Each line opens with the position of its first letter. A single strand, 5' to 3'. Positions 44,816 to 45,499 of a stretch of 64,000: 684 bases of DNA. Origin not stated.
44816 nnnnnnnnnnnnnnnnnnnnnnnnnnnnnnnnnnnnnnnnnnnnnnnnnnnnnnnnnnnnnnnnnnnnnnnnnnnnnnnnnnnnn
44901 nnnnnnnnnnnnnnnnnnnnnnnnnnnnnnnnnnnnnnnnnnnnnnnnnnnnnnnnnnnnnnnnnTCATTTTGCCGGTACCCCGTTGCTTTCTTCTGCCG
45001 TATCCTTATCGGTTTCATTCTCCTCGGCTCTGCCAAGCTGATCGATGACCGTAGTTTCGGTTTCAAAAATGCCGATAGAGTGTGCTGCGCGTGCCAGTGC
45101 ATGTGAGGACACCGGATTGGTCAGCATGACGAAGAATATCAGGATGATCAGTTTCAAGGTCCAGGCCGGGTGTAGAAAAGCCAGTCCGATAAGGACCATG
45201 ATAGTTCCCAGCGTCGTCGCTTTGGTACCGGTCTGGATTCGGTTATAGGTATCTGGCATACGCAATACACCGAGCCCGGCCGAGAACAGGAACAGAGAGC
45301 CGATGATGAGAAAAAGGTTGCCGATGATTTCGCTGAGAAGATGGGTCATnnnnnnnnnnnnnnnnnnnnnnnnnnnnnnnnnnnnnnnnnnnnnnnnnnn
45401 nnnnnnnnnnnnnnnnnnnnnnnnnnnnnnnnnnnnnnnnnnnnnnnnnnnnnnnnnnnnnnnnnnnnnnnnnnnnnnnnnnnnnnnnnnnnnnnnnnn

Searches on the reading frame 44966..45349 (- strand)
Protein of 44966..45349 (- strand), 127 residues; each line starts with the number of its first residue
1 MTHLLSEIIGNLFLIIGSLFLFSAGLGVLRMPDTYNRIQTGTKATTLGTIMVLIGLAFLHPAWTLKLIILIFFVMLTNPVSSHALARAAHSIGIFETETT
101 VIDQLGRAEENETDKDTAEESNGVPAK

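Call 4: search_protein_families(library=pfam, proteins=[window:44966-45349:-])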
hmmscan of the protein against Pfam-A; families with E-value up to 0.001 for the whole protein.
window:44966-45349:- (127 aa): 1 family
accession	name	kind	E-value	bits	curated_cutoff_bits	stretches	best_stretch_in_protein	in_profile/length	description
PF03334.19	PhaG_MnhG_YufB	-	9e-26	90.4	23.4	1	13-90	1-80/80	Na+/H+ antiporter subunit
